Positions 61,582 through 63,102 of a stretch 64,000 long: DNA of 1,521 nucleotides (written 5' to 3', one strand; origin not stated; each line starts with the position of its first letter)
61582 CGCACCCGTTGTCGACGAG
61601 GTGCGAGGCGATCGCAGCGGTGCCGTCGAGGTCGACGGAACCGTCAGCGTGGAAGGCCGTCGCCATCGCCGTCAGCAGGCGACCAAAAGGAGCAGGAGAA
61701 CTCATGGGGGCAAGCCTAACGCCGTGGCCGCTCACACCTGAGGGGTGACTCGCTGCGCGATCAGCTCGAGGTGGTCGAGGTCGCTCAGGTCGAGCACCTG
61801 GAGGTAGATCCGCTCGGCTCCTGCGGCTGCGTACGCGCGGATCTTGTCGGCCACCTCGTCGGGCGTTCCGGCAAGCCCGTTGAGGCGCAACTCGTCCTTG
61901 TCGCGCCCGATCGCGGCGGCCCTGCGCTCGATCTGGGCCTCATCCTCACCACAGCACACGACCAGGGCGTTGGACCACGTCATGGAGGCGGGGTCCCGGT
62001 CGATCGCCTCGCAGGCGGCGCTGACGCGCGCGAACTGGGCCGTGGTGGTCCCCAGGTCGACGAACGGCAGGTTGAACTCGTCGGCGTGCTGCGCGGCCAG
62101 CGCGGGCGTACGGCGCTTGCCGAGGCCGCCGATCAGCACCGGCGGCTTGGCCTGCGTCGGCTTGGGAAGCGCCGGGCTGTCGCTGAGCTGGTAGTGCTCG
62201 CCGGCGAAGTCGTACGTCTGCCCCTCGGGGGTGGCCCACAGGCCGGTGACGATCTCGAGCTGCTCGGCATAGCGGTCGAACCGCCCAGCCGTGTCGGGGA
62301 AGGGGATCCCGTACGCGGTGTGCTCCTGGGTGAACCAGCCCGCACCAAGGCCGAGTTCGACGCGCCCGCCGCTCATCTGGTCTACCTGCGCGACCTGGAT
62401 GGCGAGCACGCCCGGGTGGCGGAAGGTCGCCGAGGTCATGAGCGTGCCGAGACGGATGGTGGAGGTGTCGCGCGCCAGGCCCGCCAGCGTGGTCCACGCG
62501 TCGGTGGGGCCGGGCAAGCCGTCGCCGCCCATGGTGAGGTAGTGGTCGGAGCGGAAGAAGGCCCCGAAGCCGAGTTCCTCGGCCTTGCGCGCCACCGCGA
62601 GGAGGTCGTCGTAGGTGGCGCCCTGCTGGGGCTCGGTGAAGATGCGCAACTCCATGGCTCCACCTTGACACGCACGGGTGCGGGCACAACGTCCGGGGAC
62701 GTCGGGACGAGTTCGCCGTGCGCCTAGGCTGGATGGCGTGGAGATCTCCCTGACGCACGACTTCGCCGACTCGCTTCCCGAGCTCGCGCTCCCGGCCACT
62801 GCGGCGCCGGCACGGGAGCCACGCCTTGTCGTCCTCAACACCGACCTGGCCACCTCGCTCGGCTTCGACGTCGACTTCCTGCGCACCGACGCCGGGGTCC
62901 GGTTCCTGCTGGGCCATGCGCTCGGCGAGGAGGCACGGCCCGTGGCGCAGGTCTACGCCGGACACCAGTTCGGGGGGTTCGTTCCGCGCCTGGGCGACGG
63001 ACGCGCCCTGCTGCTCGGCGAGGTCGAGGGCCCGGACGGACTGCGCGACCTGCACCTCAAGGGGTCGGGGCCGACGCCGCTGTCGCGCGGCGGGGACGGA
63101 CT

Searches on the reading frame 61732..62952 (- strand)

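Call 75: search_protein_families(library=pfam, proteins=[window:61732-62952:-], max_evalue=0.00001)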
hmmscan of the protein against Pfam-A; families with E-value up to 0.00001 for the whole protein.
window:61732-62952:- (406 aa): 1 family
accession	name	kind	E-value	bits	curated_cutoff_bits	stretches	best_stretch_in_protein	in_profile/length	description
PF00296.26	Bac_luciferase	-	4.3e-52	177.9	27.9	1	106-348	13-244/314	Luciferase-like monooxygenase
